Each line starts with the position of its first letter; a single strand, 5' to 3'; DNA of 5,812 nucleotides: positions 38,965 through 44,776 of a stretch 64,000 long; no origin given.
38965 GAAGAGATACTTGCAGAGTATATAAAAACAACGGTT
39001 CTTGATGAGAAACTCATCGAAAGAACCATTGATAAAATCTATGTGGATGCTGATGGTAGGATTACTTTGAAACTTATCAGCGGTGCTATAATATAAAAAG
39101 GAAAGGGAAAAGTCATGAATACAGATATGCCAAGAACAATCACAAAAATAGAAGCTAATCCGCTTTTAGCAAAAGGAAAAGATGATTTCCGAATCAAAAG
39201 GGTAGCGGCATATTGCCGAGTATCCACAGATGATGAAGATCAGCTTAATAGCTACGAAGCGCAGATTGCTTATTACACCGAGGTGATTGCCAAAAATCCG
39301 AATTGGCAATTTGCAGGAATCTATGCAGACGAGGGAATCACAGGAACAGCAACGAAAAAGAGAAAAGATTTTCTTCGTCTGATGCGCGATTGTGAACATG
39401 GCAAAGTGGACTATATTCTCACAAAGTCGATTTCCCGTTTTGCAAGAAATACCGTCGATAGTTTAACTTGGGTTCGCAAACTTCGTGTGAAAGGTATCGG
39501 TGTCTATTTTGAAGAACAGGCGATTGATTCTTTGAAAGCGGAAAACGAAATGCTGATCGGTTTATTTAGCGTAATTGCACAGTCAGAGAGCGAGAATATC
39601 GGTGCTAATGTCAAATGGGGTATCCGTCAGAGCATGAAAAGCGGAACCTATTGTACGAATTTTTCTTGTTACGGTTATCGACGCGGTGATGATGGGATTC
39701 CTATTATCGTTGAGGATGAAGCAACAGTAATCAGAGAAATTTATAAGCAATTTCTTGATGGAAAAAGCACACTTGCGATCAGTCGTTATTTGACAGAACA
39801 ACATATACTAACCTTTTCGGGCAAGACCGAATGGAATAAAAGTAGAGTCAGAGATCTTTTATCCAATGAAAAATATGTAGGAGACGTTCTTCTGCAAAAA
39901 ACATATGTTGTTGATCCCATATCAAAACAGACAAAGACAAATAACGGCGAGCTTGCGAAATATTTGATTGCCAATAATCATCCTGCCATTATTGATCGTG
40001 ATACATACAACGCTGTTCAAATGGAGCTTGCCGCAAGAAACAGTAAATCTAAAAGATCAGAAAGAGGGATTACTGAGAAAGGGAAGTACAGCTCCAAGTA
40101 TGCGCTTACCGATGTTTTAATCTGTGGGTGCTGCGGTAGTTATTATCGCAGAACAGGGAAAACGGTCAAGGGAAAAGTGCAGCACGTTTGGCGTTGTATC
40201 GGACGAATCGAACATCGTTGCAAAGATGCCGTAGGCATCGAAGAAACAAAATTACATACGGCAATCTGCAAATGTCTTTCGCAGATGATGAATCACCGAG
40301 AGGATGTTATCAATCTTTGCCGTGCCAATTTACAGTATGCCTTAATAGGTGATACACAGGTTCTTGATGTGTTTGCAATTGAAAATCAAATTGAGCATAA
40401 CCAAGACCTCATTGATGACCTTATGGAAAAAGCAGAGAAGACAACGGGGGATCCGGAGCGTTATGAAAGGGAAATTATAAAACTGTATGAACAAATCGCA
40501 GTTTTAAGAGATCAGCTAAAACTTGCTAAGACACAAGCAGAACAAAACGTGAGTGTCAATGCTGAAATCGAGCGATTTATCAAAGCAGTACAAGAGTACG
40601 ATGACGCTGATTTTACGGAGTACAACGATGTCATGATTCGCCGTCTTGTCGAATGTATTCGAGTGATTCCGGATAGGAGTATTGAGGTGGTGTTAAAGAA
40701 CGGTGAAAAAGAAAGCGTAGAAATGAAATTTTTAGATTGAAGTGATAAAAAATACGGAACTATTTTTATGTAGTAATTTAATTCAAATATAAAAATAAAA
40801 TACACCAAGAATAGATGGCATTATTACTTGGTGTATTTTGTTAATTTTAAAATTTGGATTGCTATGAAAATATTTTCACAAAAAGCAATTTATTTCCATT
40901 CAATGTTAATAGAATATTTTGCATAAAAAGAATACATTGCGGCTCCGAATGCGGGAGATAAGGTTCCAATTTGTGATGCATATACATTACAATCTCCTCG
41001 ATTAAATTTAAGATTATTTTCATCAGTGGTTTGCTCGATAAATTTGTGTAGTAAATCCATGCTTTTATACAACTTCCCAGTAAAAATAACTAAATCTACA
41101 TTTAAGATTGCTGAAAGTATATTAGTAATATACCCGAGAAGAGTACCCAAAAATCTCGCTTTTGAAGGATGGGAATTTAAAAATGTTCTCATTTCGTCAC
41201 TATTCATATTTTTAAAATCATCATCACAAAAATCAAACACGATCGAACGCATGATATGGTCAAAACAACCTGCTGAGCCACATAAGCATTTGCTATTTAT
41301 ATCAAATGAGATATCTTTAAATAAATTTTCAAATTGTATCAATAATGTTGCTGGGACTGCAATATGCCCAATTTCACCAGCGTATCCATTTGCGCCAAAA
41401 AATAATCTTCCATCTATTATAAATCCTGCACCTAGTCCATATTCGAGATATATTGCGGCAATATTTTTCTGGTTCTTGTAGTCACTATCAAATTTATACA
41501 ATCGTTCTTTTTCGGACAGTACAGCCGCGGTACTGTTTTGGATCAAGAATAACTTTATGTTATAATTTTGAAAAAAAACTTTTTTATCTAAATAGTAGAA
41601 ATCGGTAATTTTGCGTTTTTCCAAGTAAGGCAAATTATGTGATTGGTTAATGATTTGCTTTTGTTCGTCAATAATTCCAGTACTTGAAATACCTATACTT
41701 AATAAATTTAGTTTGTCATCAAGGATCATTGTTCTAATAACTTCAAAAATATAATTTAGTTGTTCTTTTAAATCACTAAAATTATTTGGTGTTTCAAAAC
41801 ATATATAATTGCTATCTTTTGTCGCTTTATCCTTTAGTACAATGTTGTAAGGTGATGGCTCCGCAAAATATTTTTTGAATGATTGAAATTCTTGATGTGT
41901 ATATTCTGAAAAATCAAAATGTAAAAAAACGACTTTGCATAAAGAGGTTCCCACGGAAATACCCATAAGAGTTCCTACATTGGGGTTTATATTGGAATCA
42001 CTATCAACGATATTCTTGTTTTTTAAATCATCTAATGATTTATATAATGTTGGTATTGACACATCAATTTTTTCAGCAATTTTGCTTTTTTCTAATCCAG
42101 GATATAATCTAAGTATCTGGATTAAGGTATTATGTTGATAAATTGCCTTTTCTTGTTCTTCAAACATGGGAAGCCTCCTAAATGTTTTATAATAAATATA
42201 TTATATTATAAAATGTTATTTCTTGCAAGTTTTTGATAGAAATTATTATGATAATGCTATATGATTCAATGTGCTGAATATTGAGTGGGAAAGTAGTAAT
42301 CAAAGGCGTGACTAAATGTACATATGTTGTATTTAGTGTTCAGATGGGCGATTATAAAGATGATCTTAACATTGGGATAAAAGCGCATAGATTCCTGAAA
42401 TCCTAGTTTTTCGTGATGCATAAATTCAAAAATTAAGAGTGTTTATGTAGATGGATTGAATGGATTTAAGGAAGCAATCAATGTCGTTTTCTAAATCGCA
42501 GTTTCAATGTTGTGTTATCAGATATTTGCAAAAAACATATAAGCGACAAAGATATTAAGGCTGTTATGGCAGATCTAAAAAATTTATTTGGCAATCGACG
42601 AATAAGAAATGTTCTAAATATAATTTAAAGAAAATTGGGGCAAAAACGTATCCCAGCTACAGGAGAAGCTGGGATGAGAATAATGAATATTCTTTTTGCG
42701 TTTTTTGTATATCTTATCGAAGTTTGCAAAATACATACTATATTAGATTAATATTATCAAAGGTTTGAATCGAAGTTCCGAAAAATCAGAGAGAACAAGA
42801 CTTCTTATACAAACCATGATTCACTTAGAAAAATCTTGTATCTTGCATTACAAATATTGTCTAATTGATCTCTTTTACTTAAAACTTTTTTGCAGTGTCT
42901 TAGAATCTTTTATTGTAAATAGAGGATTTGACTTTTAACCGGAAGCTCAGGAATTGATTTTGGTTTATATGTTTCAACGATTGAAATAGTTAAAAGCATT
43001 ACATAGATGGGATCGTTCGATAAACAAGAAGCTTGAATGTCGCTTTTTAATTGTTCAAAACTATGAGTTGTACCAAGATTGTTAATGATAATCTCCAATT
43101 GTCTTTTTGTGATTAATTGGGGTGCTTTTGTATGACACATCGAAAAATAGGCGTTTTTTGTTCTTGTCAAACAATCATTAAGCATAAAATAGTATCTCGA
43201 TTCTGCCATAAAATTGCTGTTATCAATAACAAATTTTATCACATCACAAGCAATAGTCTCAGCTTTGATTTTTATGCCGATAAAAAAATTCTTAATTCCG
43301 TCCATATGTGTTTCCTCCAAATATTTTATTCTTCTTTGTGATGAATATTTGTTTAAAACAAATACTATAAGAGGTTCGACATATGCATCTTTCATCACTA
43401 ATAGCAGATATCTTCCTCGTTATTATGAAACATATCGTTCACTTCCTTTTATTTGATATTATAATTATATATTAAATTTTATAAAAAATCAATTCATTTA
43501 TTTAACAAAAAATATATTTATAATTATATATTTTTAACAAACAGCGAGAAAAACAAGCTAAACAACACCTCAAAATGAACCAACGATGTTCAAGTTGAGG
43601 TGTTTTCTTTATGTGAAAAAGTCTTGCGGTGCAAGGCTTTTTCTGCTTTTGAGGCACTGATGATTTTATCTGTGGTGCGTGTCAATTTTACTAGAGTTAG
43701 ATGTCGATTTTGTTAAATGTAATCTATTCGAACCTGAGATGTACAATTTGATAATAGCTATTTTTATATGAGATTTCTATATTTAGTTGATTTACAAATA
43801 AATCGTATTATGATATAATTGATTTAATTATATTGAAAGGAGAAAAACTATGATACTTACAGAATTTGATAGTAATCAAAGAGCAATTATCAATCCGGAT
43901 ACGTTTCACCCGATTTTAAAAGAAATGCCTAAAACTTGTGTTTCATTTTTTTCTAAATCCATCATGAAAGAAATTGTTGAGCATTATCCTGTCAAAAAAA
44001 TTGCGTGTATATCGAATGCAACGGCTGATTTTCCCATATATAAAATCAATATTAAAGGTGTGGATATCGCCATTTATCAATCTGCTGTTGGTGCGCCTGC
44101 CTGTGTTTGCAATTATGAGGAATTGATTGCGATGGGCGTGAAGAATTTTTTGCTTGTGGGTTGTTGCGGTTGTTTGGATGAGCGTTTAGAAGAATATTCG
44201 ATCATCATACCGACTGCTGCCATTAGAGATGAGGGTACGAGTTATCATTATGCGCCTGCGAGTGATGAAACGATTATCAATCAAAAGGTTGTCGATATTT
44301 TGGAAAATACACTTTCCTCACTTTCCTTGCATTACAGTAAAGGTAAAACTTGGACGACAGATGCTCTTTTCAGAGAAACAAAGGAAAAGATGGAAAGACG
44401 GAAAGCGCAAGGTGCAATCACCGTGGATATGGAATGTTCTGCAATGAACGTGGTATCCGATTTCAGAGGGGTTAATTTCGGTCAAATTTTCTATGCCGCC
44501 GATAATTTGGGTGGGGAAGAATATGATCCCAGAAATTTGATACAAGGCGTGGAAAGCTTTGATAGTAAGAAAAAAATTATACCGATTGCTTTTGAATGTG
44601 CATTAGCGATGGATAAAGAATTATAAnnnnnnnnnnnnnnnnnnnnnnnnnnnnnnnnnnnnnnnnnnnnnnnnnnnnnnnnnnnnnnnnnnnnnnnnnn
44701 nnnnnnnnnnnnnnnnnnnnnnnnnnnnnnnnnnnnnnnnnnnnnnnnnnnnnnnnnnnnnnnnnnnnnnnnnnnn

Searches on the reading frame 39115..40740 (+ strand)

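Call 36: search_protein_families(library=pfam, proteins=[window:39115-40740:+], max_evalue=0.001)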
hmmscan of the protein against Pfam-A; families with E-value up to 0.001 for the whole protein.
window:39115-40740:+ (541 aa): 3 families
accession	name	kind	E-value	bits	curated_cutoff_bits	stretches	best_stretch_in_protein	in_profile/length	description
PF00239.26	Resolvase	-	5.9e-32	111.2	23.3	1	30-178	1-144/145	Resolvase, N terminal domain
PF07508.19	Recombinase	-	7.6e-23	81.1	21.1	1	200-307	1-101/102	Recombinase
PF13408.12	Zn_ribbon_recom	-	1.1e-05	26.2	25.3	1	331-384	2-53/58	Recombinase zinc beta ribbon domain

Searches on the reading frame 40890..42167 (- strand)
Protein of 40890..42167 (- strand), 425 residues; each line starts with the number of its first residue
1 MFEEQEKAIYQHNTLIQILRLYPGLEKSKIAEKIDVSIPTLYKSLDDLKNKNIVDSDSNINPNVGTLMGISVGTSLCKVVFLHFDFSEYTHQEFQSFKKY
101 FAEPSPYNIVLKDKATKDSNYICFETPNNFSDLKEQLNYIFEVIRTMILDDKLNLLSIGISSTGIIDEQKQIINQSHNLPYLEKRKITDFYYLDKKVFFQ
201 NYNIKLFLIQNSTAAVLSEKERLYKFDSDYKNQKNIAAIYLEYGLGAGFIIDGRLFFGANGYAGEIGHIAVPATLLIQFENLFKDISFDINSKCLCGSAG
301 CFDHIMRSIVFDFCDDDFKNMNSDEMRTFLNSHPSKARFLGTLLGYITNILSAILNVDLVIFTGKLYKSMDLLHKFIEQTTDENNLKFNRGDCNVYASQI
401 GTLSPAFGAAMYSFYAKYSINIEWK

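Call 36: search_protein_families(library=pfam, proteins=[window:40890-42167:-], max_evalue=0.001)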
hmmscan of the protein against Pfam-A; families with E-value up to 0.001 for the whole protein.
window:40890-42167:- (425 aa): 1 family
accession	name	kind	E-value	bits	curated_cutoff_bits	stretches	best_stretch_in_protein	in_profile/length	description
PF00480.26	ROK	-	7.2e-25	88.5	22.9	1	131-411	33-289/294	ROK family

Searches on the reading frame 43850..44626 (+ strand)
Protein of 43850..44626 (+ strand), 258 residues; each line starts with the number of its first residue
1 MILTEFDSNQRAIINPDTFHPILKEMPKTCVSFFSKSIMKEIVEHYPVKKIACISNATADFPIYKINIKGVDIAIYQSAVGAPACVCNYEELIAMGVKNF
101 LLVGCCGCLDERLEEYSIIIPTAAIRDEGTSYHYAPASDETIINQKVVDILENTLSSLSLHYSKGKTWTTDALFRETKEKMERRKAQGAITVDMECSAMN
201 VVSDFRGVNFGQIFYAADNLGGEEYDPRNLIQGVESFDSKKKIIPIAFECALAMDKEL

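Call 94: search_protein_families(library=pfam, proteins=[window:43850-44626:+], max_evalue=0.001)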
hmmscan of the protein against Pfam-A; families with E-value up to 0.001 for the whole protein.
window:43850-44626:+ (258 aa): 1 family
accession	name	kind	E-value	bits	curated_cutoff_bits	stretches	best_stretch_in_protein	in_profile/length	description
PF01048.26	PNP_UDP_1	-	5e-30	105.1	25.1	1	39-228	12-208/233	Phosphorylase superfamily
